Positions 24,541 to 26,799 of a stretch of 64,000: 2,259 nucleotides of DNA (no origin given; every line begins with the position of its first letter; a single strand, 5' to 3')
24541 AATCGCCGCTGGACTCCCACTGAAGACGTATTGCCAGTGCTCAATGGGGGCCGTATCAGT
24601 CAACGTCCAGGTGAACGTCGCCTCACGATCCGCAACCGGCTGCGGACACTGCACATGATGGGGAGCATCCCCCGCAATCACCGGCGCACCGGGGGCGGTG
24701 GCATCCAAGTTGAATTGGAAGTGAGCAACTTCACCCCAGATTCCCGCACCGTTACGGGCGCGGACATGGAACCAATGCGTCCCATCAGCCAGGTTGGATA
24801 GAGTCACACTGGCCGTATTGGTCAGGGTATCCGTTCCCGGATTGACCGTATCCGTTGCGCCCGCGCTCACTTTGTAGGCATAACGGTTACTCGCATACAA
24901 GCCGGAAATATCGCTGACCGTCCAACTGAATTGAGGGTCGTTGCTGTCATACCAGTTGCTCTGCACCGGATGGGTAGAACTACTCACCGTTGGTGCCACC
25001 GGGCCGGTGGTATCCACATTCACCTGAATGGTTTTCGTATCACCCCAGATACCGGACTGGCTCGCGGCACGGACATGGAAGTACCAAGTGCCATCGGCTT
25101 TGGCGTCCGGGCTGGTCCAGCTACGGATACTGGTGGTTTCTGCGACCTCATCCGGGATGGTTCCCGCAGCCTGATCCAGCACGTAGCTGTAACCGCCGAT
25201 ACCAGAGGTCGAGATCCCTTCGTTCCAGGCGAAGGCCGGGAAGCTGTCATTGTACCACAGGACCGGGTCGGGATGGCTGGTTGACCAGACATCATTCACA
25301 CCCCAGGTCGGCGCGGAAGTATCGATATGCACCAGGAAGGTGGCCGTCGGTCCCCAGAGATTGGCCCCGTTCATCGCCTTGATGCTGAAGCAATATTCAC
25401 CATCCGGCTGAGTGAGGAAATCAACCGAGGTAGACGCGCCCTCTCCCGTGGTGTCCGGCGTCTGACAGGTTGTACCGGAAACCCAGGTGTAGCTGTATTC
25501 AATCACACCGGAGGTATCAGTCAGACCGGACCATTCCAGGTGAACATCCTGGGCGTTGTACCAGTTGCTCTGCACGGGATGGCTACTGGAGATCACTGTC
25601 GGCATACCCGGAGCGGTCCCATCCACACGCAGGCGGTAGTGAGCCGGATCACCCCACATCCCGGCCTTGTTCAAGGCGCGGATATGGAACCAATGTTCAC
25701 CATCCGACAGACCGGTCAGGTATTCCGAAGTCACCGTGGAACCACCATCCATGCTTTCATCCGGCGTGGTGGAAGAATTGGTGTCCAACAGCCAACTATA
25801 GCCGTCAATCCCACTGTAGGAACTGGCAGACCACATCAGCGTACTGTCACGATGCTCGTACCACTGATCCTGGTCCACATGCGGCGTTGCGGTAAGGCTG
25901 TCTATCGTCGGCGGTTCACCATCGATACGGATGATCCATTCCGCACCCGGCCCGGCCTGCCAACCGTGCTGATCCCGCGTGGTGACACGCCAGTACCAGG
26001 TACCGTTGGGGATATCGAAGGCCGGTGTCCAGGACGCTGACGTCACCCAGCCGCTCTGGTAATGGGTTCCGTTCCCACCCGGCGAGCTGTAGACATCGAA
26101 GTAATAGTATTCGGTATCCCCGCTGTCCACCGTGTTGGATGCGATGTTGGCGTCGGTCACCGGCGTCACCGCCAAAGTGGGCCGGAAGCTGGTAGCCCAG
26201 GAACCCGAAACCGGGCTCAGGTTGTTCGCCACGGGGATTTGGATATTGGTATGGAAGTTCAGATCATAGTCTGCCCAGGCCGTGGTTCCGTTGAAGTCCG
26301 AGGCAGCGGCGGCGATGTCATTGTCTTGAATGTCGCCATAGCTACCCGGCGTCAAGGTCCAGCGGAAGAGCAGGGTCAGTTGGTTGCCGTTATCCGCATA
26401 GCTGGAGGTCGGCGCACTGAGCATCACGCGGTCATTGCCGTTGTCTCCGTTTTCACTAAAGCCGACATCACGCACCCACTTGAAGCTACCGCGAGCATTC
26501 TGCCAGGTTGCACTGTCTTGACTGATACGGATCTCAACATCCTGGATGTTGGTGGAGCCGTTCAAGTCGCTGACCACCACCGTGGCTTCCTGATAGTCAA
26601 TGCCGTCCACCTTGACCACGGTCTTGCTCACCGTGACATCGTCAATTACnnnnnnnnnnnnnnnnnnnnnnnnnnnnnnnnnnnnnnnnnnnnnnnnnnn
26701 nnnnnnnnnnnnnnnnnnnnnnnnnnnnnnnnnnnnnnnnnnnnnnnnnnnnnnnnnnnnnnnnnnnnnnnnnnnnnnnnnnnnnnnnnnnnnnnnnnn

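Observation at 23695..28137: Twelve-copy array of a divergent ~100-aa FN3-like module with invariant 'WYFHVRA-N-AG-WG' core, plus one orphan copy near the N-terminus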

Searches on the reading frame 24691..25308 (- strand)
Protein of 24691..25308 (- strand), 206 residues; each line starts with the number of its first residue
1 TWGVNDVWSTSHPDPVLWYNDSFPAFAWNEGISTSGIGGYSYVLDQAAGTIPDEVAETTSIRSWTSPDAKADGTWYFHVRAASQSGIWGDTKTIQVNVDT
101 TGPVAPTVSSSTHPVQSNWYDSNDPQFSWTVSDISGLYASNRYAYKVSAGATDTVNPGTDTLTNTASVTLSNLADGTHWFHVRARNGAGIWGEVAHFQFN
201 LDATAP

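Call 60: predict_structure(alignment_id=A4)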
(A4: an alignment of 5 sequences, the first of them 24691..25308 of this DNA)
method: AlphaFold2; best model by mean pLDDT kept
length: 206 residues; sequences in the alignment: 5
mean_pLDDT: 79.9   pTM: 0.68
mean pLDDT of the five models: 79.9, 78.3, 74.6, 69.7, 64.8
residues with pLDDT >= 90: 33; 70-90: 132; 50-70: 40; < 50: 1
segments of 3 or more residues with pLDDT < 50: none
pLDDT, mean of each block of 10 residues (from residue 1): 80 85 88 81 92 76 83 92 88 91 84 73 76 68 78 61 59 80 85 87 69
secondary structure, 60 per line:
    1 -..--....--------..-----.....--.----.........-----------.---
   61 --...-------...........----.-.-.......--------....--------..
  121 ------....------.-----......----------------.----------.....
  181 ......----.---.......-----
elements in order: E6-9 E25-29 E37-45 E63-65 E73-83 E92-98 E107-110 E127-130 E143-148 E176-186 E195-201

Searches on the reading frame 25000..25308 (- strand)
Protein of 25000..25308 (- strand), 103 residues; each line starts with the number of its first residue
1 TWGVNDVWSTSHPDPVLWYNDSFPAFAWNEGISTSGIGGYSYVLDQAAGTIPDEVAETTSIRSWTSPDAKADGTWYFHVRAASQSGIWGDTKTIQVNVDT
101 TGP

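Call 34: find_related_loci(query=window:25000-25308:-, collection=genome_contigs, flank=5000)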
Query window:25000-25308:- (103 aa) in genome_contigs; peptide patterns used: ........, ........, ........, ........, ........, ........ (x = any residue, [..] = any of these).
209 stretches matched a pattern; 56 encode a relative of the query (tblastn E <= 1e-3); 54 distinct loci.
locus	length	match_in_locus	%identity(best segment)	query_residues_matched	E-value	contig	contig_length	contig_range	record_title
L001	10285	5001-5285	53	7-103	3e-25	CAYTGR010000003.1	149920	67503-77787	MAG TPA_asm: uncultured Anaerolineales bacterium isolate binchicken_co20_429 genome assembly, contig: NODE_266_length_14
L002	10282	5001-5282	47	8-103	1e-24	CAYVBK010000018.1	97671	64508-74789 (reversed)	MAG TPA_asm: uncultured Anaerolineae bacterium isolate binchicken_co44_225 genome assembly, contig: NODE_402_length_9767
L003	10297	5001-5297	53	3-103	1e-24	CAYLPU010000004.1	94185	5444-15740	MAG TPA_asm: uncultured Anaerolineales bacterium isolate binchicken_co243_290 genome assembly, contig: NODE_90_length_94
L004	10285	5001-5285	50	7-103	3e-24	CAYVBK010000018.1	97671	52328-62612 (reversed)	MAG TPA_asm: uncultured Anaerolineae bacterium isolate binchicken_co44_225 genome assembly, contig: NODE_402_length_9767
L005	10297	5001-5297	50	4-103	2e-24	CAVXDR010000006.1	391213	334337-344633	MAG: uncultured Actinomycetes bacterium isolate MFD02138.bin.2.13 genome assembly, contig: contig_8275, whole genome sho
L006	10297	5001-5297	48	3-103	7e-24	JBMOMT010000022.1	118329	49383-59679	MAG: Chloroflexota bacterium isolate Betzabe_MAG057 MAG057_22, whole genome shotgun sequence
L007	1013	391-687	49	3-103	2e-24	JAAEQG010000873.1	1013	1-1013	MAG: bacterium isolate Gpa_12 GpaG_CONTIG2733932, whole genome shotgun sequence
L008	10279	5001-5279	48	9-103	2e-23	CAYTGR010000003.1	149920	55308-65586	MAG TPA_asm: uncultured Anaerolineales bacterium isolate binchicken_co20_429 genome assembly, contig: NODE_266_length_14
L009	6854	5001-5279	50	9-103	7e-23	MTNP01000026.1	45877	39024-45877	MAG: Dehalococcoides sp. JdFR-54 JGI24020J35080_1000297, whole genome shotgun sequence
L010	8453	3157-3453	48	3-103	1e-22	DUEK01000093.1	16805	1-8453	MAG TPA_asm: Thermoflexia bacterium isolate G79 Contig93, whole genome shotgun sequence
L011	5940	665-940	51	9-103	2e-22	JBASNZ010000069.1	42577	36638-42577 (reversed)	MAG: Coriobacteriia bacterium isolate MFD12108_ilm_asm_bin9 k127_48673, whole genome shotgun sequence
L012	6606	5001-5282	47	7-103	4e-22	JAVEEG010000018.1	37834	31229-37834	MAG: Frankiaceae bacterium isolate BP_195 scaffold_2508839, whole genome shotgun sequence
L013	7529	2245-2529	49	4-101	4e-22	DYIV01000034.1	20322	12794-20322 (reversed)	MAG TPA_asm: Slackia heliotrinireducens isolate FI88_64_8 Afr_mines_FI88_979_length_20322_cov_3_397444, whole genome sho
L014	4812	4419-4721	44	3-103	1e-21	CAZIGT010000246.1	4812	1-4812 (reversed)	MAG TPA_asm: uncultured Thermoleophilia bacterium isolate SRP167436_co1_25 genome assembly, contig: NODE_29406_length_48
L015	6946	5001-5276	49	4-96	2e-20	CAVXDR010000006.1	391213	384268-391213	MAG: uncultured Actinomycetes bacterium isolate MFD02138.bin.2.13 genome assembly, contig: contig_8275, whole genome sho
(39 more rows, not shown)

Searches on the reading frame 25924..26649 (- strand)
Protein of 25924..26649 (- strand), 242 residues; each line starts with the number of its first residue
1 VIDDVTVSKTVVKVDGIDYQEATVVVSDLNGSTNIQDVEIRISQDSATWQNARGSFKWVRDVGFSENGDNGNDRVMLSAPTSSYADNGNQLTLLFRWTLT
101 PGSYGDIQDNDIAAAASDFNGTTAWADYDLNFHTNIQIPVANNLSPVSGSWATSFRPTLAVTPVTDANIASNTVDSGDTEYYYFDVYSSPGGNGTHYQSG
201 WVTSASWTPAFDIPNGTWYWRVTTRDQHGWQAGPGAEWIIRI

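Call 62: search_protein_families(library=ncbifam, proteins=[window:25924-26649:-], max_evalue=0.01)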
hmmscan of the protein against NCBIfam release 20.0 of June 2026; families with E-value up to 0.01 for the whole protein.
window:25924-26649:- (242 aa): 0 families
